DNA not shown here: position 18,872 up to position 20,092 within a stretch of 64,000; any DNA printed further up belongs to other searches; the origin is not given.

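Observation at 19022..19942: Island protein A as a candidate SOS-induced membrane-anchored division inhibitor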

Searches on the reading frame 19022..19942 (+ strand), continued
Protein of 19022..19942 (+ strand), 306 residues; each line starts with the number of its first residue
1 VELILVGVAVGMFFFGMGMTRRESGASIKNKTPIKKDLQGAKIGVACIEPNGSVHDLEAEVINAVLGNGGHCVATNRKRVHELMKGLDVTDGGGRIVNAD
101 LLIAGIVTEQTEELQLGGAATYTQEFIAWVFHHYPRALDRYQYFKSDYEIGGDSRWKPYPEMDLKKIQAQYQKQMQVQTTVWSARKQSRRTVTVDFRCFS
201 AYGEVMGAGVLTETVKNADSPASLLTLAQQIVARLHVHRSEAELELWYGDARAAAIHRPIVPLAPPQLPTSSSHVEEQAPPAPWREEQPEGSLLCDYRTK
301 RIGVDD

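Call 57: list_cluster_members(proteins=[P0002, P0003, P0004, P0005, P0006, P0007, P0008, P0009, P0010, P0011])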
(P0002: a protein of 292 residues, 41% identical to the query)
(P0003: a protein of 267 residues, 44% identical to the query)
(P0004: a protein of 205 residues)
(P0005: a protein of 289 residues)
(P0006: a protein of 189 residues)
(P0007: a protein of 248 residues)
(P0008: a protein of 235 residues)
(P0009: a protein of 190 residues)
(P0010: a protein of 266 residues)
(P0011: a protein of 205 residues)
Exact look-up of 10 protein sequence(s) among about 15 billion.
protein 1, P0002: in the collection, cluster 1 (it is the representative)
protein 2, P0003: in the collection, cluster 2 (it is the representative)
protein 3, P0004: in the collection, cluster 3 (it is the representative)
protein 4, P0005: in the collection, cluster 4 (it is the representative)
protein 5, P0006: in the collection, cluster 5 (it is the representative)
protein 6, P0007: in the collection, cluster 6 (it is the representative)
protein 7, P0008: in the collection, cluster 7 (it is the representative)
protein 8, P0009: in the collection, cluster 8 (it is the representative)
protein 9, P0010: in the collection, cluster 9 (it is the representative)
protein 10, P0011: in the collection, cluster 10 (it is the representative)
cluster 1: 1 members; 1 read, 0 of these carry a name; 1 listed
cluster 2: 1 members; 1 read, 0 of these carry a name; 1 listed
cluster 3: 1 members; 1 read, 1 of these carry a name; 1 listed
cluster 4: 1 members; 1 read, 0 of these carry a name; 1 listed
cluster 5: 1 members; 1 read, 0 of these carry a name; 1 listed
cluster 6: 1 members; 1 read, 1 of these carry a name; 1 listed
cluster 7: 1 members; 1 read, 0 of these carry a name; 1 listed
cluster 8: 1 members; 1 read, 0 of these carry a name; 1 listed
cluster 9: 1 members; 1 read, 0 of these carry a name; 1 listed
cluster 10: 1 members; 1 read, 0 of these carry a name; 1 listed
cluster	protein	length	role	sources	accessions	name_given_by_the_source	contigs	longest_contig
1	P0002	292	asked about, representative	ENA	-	-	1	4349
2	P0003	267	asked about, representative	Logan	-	-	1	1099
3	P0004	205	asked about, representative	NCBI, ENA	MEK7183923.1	MAG: hypothetical protein AAB701_00140 [Patescibacteria group bacterium]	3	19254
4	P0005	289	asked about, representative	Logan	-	-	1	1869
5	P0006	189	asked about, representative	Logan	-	-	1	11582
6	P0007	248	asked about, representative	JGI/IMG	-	hypothetical protein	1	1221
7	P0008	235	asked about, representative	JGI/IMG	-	-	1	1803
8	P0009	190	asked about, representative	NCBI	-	-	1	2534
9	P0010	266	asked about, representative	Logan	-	-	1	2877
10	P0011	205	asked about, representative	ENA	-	-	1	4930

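Call 59: find_encoding_contigs(protein=P0016, flank=8000, max_places=2)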
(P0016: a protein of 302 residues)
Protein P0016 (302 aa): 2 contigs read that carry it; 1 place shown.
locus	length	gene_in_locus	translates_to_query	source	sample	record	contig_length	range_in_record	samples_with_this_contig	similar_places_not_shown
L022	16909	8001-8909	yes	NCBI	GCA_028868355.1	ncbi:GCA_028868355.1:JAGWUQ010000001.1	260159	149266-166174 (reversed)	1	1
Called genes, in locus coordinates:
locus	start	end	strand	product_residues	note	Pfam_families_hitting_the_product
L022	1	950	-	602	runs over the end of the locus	-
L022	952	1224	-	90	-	-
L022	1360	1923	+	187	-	PF00857:Isochorismatase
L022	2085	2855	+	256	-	-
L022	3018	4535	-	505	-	PF03116:NQR2_RnfD_RnfE (weak), PF00175:NAD_binding_1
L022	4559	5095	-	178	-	PF04205:FMN_bind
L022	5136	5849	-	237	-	-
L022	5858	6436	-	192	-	PF04542:Sigma70_r2, PF04545:Sigma70_r4 (weak), PF08281:Sigma70_r4_2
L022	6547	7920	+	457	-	PF13406:SLT_2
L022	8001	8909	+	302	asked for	-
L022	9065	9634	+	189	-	PF00578:AhpC-TSA, PF08534:Redoxin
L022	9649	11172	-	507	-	PF00083:Sugar_tr (weak), PF07690:MFS_1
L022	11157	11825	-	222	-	-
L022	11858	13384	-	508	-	PF25954:Beta-barrel_RND_2 (weak), PF25989:YknX_C (faint)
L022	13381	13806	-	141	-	PF01047:MarR, PF12802:MarR_2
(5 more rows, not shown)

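Call 60: find_encoding_contigs(protein=P0014, flank=8000, max_places=2)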
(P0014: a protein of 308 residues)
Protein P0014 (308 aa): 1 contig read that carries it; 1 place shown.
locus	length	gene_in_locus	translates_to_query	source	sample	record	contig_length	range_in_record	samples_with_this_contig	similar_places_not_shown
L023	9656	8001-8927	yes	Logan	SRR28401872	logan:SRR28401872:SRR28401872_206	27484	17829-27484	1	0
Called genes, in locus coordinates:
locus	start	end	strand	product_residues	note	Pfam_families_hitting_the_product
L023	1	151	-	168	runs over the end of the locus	PF08433:KTI12 (faint), PF13671:AAA_33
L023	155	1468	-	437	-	PF13393:tRNA-synt_His, PF00587:tRNA-synt_2b, PF03129:HGTP_anticodon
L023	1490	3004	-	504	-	PF13328:HD_4, PF01966:HD, PF04607:RelA_SpoT, PF02824:TGS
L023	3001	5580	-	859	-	PF02861:Clp_N, PF13191:AAA_16 (weak), PF23569:NBD_SMAX1, PF00004:AAA, PF17871:AAA_lid_9, PF07724:AAA_2, PF07728:AAA_5, PF10431:ClpB_D2-small, +9 more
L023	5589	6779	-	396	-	PF08529:NusA_N, PF13184:KH_NusA_1st, PF07650:KH_2 (weak), PF26594:KH_NusA_2nd, PF00013:KH_1 (faint)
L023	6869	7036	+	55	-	-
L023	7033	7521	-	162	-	-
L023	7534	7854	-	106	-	-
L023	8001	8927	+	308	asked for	-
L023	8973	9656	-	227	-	?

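Call 61: find_encoding_contigs(protein=P0018, flank=8000, max_places=2)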
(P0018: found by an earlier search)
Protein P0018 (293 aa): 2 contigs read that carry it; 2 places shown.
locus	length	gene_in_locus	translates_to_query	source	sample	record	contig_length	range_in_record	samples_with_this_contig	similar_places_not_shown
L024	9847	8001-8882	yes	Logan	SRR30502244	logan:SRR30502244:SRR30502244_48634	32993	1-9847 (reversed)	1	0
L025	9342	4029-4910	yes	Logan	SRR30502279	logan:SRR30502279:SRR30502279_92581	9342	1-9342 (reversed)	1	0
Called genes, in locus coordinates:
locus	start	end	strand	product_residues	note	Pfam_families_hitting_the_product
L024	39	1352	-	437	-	PF13393:tRNA-synt_His, PF00587:tRNA-synt_2b, PF03129:HGTP_anticodon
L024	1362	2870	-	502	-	PF13328:HD_4, PF01966:HD, PF04607:RelA_SpoT, PF02824:TGS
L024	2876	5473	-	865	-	PF02861:Clp_N, PF13191:AAA_16, PF23569:NBD_SMAX1, PF00004:AAA, PF17871:AAA_lid_9, PF00158:Sigma54_activat, PF00004:AAA, PF07724:AAA_2, +8 more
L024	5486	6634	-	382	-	PF08529:NusA_N, PF13184:KH_NusA_1st, PF26594:KH_NusA_2nd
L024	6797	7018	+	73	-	-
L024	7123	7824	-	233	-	-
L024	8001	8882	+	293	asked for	-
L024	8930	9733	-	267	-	PF03808:Glyco_tran_WecG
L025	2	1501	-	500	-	?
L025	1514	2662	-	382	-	PF08529:NusA_N, PF13184:KH_NusA_1st, PF26594:KH_NusA_2nd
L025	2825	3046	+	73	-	-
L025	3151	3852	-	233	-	-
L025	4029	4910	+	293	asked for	-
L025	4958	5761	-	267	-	PF03808:Glyco_tran_WecG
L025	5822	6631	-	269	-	-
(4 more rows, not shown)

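Call 73: find_related_loci(query=A1, collection=metagenome_contigs, flank=6000)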
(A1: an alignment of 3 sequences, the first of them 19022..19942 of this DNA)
Query A1 (306 aa) in metagenome_contigs; peptide patterns used: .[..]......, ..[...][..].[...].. (x = any residue, [..] = any of these).
129 stretches matched a pattern, but none encodes a relative of the query by tblastn (E <= 1e-3).

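Call 74: find_related_loci(query=A1, collection=viral_contigs, flank=6000)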
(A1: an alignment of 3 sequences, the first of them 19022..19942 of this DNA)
Query A1 (306 aa) in viral_contigs; peptide patterns used: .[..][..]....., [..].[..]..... (x = any residue, [..] = any of these).
40 stretches matched a pattern, but none encodes a relative of the query by tblastn (E <= 1e-3).

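Call 86: fold_search(model_id=the predicted structure, library=pdb)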
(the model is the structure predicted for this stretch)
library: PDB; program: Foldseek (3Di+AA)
matches with E <= 10: 557; with E <= 0.001: 3
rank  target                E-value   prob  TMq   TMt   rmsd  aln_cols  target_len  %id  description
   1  4uv2_F                6.5e-06  1.00  0.26  0.33  11.1       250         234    8  Structure of the curli transport lipoprotein CsgG in a non-lipidated, pre-pore conformation (released 2014-09-24)
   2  4uv2_E                1.3e-05  1.00  0.23  0.28  19.4       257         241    6  Structure of the curli transport lipoprotein CsgG in a non-lipidated, pre-pore conformation (released 2014-09-24)
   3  8h1r_B                6.1e-04  1.00  0.25  0.43   9.1       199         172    9  Crystal structure of LptDE-YifL complex (released 2023-10-25)
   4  8h1s_B                2.2e-03  0.99  0.23  0.39   8.9       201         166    9  Crystal structure of apo-LptDE complex (released 2023-10-11)
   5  8t8d_A                5.4e-03  0.84  0.23  0.31  10.9       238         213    6  Structure of Helicobacter pylori adhesin A, HpaA (released 2024-01-31)
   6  5iva_B                6.5e-03  0.99  0.24  0.45   9.3       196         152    9  The LPS Transporter LptDE from Pseudomonas aeruginosa, core complex (released 2016-05-18)
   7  2n8x_MODEL_1_A        7.3e-03  0.97  0.22  0.38   9.9       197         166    8  Solution structure of LptE from Pseudomonas Aerigunosa (released 2016-05-25)
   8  8t8d_B                7.3e-03  0.90  0.24  0.36   8.7       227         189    6  Structure of Helicobacter pylori adhesin A, HpaA (released 2024-01-31)
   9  8t8d_D                1.2e-02  0.80  0.22  0.34   9.4       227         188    7  Structure of Helicobacter pylori adhesin A, HpaA (released 2024-01-31)
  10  8t8d_C                1.3e-02  0.75  0.23  0.33  11.5       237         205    8  Structure of Helicobacter pylori adhesin A, HpaA (released 2024-01-31)
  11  6lqh_A                1.4e-02  0.30  0.17  0.23  27.5       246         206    8  High resolution architecture of curli complex (released 2020-07-15)
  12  4oo0_A                1.7e-02  0.44  0.19  0.26  13.8       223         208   10  Crystal Structure of Maf-like protein BceJ2315_23540 from Burkholderia cenocepacia (released 2014-02-12)
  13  7aaj_B                2.2e-02  0.10  0.12  0.12  23.1       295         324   11  Human porphobilinogen deaminase in complex with cofactor (released 2021-02-17)
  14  4q79_A                2.5e-02  0.69  0.22  0.32   9.5       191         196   10  Structure of a HG-derivative CsgG (released 2014-12-17)
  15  4oo0_B                2.6e-02  0.38  0.19  0.26  14.1       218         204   10  Crystal Structure of Maf-like protein BceJ2315_23540 from Burkholderia cenocepacia (released 2014-02-12)
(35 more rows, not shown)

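Call 97: search_protein_families(library=pfam, alignment_id=A2, max_evalue=1)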
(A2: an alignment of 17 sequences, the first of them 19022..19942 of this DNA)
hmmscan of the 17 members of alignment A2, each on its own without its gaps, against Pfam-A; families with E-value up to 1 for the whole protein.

A. member 1, window:19022-19942:+ (306 aa): 2 families
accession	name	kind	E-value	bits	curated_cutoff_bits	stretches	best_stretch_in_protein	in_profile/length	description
PF02825.26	WWE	-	0.011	16.5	21.1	1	153-197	9-50/67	WWE domain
PF06528.17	Phage_P2_GpE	-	0.22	11.5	23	1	127-140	4-17/37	Phage P2 GpE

B. families by the number of members that match (of 17 scanned): 11 families
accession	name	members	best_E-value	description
PF08231.17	SYF2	1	0.0022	SYF2 splicing factor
PF02825.26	WWE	1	0.011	WWE domain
PF14243.11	R2K_3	1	0.014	ATP-grasp domain, R2K clade family 3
PF03481.19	Sua5_C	1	0.016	Threonylcarbamoyl-AMP synthase, C-terminal domain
PF05961.16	Chordopox_A13L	1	0.063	Chordopoxvirus A13L protein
PF16842.11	RRM_occluded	1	0.1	Occluded RNA-recognition motif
PF08122.17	NDUF_B12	1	0.12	NADH-ubiquinone oxidoreductase B12 subunit family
PF00746.26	Gram_pos_anchor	1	0.15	LPXTG cell wall anchor motif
PF18299.6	R2K_2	1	0.16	ATP-grasp domain, R2K clade family 2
PF09247.16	TBP-binding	1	0.21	TATA box-binding protein binding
PF06528.17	Phage_P2_GpE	1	0.22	Phage P2 GpE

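Call 98: search_solved_structures(query=A2, max_evalue=10)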
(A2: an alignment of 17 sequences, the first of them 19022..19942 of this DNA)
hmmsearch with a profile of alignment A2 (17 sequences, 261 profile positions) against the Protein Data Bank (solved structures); distinct sequences matched with E-value up to 10: 3.
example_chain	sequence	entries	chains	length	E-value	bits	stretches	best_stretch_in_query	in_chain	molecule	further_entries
6wvs_A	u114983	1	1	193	0.069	15.5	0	65-98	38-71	DeNovoTIM15 hyperstable de novo TIM barrel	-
3do9_A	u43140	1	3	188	0.5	12.7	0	188-231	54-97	UPF0302 protein BA_1542/GBAA1542/BAS1430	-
8oyw_A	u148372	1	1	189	2.7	10.3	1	122-149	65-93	De novo designed soluble Rhomboid protease-like protein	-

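Call 99: search_protein_families(library=padloc, proteins=[window:19022-19942:+], max_evalue=0.1)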
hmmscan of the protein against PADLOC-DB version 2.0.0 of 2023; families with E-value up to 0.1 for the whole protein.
window:19022-19942:+ (306 aa): 0 families
